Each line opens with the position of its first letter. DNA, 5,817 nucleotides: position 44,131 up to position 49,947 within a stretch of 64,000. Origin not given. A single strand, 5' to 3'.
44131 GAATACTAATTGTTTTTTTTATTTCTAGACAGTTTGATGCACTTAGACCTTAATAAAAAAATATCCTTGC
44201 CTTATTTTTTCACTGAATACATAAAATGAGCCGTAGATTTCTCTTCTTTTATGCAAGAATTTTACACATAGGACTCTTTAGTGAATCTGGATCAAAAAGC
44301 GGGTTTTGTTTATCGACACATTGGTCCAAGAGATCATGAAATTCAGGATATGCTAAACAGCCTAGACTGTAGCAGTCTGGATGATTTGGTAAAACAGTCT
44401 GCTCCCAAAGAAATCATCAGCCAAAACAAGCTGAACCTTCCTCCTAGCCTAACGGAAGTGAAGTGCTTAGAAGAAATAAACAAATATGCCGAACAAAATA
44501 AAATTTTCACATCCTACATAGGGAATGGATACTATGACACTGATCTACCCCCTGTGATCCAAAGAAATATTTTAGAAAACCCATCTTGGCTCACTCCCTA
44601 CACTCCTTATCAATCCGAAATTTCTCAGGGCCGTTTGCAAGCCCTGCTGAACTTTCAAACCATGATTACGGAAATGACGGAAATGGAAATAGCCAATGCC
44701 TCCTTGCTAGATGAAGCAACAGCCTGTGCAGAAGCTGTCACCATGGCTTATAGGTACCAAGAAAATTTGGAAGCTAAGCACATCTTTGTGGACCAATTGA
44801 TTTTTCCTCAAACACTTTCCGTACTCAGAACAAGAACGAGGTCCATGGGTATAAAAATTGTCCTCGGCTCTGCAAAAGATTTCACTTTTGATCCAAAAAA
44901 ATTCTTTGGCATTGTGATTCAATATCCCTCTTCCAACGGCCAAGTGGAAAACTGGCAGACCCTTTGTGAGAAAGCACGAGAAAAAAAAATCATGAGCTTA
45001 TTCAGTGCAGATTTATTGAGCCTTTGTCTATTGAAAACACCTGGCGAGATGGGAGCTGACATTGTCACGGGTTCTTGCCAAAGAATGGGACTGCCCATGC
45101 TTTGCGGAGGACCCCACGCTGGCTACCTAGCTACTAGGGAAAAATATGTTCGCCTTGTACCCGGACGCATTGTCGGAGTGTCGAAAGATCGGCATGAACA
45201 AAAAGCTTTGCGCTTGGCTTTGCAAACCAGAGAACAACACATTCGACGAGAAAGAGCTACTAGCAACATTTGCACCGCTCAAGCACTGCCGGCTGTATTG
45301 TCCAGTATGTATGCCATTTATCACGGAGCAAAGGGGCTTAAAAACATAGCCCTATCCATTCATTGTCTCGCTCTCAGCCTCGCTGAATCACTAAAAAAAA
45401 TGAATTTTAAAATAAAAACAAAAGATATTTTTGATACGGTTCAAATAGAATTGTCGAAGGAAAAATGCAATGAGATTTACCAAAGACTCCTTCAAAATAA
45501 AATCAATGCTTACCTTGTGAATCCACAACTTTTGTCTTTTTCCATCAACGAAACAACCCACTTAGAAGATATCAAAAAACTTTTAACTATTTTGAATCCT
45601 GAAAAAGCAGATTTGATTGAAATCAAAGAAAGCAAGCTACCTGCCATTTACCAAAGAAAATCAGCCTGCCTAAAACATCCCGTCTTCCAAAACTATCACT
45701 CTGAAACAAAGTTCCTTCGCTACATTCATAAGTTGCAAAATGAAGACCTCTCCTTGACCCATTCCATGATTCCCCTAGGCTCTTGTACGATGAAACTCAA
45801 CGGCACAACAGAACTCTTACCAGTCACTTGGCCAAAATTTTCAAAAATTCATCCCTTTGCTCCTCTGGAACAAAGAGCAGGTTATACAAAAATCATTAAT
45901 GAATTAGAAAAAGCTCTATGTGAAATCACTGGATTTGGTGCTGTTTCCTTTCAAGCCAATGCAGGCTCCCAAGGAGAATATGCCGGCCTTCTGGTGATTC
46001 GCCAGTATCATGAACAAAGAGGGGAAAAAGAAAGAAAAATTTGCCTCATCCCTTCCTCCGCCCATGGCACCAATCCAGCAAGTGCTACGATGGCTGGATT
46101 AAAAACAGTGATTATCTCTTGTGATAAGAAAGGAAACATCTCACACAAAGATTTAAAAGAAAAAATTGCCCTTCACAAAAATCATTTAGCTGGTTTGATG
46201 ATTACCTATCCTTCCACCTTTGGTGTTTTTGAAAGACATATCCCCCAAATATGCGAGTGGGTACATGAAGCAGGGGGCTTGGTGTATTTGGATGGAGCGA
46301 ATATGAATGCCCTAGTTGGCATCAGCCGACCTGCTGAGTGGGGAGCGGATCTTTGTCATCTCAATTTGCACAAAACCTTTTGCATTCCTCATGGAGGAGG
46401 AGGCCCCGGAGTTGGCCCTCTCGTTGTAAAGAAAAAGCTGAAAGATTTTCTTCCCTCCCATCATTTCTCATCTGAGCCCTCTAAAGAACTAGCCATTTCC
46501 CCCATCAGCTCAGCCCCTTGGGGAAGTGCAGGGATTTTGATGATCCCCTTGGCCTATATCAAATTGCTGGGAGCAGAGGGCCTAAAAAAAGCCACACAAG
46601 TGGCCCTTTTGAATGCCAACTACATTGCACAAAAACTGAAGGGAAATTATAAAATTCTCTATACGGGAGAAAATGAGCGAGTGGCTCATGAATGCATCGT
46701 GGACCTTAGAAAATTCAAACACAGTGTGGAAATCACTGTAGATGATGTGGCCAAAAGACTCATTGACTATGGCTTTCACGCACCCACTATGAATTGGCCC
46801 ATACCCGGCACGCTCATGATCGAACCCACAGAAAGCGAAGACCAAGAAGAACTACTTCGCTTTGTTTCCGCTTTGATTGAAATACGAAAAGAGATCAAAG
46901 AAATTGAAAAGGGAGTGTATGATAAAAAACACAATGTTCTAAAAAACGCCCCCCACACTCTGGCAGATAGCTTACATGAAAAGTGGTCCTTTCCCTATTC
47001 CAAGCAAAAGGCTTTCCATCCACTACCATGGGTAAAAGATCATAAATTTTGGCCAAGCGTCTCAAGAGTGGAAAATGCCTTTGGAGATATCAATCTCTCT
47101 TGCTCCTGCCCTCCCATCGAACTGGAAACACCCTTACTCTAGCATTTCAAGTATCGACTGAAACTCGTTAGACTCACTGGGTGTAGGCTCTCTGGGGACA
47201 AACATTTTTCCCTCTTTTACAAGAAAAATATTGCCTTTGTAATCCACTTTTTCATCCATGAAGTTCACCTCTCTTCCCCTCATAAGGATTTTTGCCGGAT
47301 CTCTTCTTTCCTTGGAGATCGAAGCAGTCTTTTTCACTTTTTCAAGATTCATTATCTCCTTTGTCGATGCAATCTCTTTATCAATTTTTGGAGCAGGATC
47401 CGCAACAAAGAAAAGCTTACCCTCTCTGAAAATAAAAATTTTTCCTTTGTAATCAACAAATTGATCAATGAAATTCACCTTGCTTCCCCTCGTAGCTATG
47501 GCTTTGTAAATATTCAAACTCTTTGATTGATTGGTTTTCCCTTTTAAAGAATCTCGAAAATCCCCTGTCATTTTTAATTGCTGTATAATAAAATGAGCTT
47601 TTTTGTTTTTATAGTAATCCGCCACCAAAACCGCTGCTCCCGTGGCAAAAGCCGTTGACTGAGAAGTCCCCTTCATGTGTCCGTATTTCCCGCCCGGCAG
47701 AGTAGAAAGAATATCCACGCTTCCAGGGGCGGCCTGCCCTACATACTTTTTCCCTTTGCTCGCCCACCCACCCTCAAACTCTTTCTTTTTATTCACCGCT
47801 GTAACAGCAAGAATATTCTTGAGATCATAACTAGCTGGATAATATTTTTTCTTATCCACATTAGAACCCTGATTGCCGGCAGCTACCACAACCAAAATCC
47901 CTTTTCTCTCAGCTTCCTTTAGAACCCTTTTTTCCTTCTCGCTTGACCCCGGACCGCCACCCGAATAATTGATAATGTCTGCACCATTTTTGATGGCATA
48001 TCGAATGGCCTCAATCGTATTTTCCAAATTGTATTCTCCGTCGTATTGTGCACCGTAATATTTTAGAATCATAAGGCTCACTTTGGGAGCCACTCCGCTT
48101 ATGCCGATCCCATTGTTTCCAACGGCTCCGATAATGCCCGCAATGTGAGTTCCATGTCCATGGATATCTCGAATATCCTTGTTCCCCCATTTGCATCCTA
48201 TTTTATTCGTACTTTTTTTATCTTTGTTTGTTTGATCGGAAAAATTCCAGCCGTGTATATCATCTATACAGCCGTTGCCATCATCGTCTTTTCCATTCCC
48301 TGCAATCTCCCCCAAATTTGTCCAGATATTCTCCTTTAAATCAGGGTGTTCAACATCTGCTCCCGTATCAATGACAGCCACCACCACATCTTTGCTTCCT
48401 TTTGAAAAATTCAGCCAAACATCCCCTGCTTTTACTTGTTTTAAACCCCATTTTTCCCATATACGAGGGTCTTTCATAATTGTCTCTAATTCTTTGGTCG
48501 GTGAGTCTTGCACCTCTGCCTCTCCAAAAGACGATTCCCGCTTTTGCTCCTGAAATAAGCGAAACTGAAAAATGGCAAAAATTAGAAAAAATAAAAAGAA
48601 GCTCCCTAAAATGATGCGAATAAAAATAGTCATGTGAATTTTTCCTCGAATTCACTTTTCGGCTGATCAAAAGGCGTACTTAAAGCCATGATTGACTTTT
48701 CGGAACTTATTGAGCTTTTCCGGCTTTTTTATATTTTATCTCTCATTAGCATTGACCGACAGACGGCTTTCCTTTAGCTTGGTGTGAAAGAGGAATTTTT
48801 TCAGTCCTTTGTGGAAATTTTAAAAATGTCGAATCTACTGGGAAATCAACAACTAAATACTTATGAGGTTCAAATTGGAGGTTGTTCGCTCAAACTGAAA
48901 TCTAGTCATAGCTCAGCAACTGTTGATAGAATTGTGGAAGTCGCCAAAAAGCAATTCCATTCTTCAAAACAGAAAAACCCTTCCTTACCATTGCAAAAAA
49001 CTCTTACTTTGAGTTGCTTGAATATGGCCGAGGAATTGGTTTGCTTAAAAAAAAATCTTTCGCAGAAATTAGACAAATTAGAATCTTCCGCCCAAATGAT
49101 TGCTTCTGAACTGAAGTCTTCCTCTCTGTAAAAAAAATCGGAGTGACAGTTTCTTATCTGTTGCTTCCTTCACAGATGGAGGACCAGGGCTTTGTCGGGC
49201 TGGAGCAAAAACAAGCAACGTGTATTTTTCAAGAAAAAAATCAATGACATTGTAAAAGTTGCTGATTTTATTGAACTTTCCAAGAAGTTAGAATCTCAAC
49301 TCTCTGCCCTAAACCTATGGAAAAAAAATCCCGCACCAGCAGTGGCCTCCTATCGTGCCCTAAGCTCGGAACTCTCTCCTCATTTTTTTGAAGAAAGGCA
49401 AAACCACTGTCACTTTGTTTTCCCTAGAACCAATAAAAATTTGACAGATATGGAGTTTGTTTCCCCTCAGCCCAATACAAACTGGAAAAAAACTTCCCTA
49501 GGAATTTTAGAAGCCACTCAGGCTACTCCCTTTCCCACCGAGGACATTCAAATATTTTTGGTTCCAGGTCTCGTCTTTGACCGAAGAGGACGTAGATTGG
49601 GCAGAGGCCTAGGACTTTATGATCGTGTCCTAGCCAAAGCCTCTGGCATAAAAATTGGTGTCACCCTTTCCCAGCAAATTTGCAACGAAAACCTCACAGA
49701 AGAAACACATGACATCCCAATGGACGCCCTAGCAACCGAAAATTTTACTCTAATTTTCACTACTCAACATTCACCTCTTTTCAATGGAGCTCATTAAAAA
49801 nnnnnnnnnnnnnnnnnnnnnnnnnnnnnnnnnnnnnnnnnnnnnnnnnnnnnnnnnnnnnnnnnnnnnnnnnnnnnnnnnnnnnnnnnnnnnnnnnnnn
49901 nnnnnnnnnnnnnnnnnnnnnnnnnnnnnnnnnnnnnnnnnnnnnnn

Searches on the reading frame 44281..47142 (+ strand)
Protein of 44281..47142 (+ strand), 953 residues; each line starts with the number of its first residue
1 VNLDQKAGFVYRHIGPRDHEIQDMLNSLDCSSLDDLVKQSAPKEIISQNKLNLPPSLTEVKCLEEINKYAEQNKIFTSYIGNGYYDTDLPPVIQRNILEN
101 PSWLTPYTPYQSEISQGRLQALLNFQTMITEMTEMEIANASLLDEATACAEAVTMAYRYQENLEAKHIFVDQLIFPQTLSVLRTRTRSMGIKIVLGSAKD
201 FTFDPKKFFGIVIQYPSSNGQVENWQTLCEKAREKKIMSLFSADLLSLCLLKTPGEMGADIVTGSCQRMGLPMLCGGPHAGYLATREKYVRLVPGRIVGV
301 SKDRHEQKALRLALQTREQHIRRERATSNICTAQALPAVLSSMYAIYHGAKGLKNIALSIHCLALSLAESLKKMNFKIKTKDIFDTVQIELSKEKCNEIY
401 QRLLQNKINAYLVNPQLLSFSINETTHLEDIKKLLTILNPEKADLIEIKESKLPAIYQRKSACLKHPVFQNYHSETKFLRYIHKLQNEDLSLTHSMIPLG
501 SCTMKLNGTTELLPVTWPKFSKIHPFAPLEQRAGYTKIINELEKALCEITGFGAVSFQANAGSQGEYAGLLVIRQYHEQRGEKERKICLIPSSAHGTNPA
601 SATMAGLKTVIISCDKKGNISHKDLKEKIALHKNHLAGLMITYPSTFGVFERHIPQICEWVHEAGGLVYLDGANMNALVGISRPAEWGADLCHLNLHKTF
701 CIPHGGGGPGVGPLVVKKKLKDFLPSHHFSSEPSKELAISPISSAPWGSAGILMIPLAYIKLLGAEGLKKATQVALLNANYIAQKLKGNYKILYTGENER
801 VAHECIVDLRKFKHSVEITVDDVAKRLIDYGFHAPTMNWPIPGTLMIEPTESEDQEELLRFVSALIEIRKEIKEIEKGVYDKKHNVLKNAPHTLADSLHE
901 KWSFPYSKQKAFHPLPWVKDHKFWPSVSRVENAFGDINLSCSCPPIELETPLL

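Call 29: search_protein_families(library=pfam, proteins=[window:44281-47142:+], max_evalue=0.00001)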
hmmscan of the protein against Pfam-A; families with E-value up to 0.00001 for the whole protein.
window:44281-47142:+ (953 aa): 2 families
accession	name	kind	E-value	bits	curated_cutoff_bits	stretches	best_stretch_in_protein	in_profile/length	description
PF02347.22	GDC-P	-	6.3e-178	592.5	26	2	12-438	2-429/429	Glycine cleavage system P-protein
PF21478.3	GcvP2_C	-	8e-58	194.1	27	1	771-892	1-122/122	Glycine dehydrogenase, C-terminal domain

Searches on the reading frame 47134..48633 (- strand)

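Call 29: search_protein_families(library=pfam, proteins=[window:47134-48633:-], max_evalue=0.00001)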
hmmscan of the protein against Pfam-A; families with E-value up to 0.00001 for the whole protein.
window:47134-48633:- (499 aa): 1 family
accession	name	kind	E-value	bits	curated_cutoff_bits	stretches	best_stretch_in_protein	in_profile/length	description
PF00082.27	Peptidase_S8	-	9.6e-48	163.4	21.8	1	81-355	2-271/288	Subtilase family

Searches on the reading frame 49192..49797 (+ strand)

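Call 29: search_protein_families(library=pfam, proteins=[window:49192-49797:+], max_evalue=0.00001)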
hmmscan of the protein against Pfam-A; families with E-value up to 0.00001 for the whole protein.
window:49192-49797:+ (201 aa): 1 family
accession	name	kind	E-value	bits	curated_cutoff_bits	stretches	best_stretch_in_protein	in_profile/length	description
PF01812.26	5-FTHF_cyc-lig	-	4.4e-21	76.1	27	1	41-183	33-186/186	5-formyltetrahydrofolate cyclo-ligase family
